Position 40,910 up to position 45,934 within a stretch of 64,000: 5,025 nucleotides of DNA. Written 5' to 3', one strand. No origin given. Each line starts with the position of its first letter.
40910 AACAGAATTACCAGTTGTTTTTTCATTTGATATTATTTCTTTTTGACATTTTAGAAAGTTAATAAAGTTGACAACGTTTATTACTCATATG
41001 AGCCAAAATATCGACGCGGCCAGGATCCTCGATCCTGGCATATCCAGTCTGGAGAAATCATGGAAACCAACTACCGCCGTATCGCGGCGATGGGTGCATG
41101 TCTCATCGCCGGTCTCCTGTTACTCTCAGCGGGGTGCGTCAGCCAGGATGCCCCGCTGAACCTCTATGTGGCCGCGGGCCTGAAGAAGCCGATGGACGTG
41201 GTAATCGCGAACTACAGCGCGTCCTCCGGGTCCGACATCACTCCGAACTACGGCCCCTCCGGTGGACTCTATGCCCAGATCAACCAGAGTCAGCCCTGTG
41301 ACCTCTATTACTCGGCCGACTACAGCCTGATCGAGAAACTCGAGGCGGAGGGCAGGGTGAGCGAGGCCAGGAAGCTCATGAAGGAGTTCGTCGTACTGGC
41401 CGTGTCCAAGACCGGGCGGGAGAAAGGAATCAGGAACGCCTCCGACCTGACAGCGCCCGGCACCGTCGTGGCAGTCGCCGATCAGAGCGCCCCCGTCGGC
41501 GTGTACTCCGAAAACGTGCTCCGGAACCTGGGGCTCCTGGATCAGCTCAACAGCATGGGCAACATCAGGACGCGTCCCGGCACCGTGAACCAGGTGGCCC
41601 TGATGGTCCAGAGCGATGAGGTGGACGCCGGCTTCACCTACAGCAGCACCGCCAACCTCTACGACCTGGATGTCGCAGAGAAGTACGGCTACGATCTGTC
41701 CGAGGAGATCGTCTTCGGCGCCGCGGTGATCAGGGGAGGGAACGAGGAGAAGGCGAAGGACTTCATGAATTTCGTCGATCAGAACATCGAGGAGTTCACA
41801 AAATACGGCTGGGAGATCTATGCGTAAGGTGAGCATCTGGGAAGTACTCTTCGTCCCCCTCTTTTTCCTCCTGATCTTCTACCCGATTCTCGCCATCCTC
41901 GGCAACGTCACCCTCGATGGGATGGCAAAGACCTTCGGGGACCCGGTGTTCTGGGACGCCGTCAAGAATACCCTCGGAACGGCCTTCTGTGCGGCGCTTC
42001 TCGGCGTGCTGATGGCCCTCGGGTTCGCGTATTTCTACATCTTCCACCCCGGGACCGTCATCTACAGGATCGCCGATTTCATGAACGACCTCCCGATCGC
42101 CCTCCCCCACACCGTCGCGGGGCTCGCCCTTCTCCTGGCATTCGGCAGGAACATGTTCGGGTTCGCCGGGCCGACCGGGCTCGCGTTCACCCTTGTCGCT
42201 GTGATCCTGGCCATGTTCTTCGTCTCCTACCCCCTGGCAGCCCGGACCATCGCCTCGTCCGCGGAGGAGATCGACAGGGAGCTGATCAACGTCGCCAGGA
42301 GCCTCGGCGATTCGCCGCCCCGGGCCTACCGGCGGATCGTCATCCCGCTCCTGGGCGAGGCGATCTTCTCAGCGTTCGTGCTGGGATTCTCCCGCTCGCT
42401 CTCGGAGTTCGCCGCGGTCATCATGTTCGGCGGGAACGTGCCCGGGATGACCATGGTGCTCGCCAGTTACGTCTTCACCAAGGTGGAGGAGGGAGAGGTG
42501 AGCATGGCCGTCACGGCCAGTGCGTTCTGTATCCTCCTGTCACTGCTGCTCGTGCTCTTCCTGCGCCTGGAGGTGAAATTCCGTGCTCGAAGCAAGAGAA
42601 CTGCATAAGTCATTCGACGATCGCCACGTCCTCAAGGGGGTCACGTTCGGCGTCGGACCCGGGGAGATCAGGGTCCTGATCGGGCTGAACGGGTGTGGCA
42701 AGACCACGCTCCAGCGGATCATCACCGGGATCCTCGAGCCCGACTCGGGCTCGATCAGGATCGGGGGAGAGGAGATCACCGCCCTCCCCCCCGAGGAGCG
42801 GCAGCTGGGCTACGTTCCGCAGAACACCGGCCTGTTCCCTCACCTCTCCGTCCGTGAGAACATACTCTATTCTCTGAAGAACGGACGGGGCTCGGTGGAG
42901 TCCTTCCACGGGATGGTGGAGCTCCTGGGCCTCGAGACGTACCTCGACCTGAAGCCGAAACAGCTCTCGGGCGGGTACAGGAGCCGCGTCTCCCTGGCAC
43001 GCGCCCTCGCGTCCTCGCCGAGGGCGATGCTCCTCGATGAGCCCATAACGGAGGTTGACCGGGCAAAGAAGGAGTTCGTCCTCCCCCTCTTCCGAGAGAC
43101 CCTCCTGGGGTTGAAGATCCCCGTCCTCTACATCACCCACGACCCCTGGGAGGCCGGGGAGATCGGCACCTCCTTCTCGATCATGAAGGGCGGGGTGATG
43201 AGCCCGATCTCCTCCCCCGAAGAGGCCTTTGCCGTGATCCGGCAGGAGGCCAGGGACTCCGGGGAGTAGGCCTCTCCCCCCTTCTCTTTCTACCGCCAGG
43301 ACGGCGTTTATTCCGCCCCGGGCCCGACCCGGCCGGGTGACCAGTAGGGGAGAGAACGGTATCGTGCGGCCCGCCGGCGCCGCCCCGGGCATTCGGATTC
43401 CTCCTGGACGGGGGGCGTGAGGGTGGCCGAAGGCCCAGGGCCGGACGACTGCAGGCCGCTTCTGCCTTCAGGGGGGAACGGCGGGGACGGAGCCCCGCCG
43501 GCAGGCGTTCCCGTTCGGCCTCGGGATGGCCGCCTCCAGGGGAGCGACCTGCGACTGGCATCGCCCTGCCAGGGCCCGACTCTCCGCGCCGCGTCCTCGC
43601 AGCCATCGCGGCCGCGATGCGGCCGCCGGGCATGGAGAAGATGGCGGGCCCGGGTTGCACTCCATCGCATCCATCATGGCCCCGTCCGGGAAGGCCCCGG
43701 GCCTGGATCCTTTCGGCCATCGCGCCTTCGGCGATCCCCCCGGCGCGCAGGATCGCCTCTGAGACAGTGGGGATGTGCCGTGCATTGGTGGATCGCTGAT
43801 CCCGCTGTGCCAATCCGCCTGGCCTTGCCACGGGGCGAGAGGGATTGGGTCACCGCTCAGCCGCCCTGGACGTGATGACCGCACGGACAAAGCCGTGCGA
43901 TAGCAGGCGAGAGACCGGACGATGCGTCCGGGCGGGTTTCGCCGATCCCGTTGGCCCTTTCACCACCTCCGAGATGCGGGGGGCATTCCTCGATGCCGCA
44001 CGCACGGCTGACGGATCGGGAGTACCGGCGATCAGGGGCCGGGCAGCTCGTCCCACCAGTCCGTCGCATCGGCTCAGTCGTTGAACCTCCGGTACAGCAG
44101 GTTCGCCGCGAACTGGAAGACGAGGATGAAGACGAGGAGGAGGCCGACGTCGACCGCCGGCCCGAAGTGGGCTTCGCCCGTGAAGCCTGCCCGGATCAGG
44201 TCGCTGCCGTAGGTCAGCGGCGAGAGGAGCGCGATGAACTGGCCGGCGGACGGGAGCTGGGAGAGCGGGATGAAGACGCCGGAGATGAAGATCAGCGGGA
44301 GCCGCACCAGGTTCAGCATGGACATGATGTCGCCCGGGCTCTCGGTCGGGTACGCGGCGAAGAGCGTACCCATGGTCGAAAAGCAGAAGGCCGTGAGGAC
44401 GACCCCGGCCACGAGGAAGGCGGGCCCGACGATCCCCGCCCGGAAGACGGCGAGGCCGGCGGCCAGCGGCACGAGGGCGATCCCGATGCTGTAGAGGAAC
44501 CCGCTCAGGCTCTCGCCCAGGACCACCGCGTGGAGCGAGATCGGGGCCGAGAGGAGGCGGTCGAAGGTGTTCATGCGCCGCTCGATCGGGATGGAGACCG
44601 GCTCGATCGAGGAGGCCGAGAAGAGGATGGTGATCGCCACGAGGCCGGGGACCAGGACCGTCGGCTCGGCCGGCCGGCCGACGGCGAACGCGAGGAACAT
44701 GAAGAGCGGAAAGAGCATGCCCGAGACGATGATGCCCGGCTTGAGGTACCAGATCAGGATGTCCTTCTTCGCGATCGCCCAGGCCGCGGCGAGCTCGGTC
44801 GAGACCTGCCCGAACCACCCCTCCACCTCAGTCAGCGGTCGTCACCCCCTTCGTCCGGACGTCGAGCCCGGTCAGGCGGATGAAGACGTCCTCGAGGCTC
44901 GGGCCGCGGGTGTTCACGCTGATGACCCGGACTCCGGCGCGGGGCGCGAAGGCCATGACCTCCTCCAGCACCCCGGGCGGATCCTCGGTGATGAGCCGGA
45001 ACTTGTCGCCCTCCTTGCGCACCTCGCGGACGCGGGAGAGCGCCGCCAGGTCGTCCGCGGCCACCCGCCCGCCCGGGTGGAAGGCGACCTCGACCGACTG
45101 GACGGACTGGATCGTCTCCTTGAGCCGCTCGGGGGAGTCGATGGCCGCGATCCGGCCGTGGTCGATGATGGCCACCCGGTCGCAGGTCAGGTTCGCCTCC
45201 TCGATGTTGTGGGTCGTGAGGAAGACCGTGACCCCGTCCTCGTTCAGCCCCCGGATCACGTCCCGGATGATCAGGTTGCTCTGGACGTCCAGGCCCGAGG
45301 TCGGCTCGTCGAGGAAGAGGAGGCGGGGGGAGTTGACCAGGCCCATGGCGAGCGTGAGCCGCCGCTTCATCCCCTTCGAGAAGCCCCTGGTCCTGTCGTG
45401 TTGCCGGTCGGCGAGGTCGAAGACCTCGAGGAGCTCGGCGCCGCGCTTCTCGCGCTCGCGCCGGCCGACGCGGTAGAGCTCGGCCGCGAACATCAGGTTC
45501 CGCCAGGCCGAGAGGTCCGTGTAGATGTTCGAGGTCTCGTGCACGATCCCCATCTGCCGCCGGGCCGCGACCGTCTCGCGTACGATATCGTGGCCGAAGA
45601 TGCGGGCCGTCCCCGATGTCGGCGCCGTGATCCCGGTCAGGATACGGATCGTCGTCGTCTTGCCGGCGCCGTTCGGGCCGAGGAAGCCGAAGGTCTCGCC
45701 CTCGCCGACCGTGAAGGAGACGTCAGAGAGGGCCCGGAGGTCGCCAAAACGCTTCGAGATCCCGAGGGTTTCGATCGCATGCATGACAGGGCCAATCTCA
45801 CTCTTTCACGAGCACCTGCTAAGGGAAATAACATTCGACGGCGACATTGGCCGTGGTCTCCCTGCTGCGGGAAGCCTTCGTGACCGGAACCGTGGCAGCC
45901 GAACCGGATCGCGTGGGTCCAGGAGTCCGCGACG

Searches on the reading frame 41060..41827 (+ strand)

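Call 61: search_protein_families(library=pfam, proteins=[window:41060-41827:+], max_evalue=0.001)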
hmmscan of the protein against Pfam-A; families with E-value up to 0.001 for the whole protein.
window:41060-41827:+ (255 aa): 3 families
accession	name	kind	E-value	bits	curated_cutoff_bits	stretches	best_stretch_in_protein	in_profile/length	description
PF13531.11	SBP_bac_11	-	7.6e-41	140.8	25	1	33-252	1-227/227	Bacterial extracellular solute-binding protein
PF12727.12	PBP_like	-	9.8e-06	25.3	27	1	115-204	74-162/193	PBP superfamily domain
PF01547.30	SBP_bac_1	-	1.1e-05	26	26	1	48-239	13-300/307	Bacterial extracellular solute-binding protein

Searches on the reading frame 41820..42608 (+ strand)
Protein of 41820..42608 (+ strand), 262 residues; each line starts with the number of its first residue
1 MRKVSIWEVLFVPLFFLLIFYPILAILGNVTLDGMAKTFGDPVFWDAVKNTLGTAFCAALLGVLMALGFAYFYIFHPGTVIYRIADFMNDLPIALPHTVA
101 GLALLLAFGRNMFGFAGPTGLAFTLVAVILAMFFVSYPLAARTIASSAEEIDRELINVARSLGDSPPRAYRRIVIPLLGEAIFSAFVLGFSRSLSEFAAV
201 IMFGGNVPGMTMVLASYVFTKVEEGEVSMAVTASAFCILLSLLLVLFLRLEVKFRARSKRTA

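Call 61: search_protein_families(library=pfam, proteins=[window:41820-42608:+], max_evalue=0.001)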
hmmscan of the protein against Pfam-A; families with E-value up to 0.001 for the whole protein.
window:41820-42608:+ (262 aa): 1 family
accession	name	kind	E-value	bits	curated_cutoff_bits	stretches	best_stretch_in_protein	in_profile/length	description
PF00528.27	BPD_transp_1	-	2.5e-15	57.1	26.4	1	60-248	3-171/184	Binding-protein-dependent transport system inner membrane component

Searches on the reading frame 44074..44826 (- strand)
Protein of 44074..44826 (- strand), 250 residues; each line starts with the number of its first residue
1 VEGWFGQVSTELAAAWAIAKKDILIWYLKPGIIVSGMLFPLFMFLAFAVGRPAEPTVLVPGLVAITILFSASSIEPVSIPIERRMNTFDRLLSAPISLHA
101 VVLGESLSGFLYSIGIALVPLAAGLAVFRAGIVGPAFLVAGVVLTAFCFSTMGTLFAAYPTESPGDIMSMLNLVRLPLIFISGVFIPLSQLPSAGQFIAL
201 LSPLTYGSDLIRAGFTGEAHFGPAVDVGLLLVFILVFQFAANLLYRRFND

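Call 61: search_protein_families(library=pfam, proteins=[window:44074-44826:-], max_evalue=0.001)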
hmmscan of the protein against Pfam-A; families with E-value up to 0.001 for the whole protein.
window:44074-44826:- (250 aa): 2 families
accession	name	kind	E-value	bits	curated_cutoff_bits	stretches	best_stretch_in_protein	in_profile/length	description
PF01061.29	ABC2_membrane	-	5.2e-23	82.1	26.9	1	16-215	4-210/211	ABC-2 type transporter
PF12698.13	ABC2_membrane_3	-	2.4e-11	43.8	31.6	1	58-237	164-341/347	ABC-2 family transporter protein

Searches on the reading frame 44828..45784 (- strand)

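Call 61: search_protein_families(library=pfam, proteins=[window:44828-45784:-], max_evalue=0.001)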
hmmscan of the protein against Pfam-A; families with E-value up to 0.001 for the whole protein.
window:44828-45784:- (318 aa): 3 families
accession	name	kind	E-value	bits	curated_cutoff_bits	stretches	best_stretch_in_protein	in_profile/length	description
PF00005.33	ABC_tran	-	4.1e-30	105.6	25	1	19-163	1-137/137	ABC transporter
PF13304.12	AAA_21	-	6.2e-12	46.6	27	1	133-195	236-301/304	AAA domain, putative AbiEii toxin, Type IV TA system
PF13732.12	DrrA1-3_C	-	2.3e-07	31.8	27.4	1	233-304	17-80/81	ATP-binding protein DrrA1-3-like, C-terminal domain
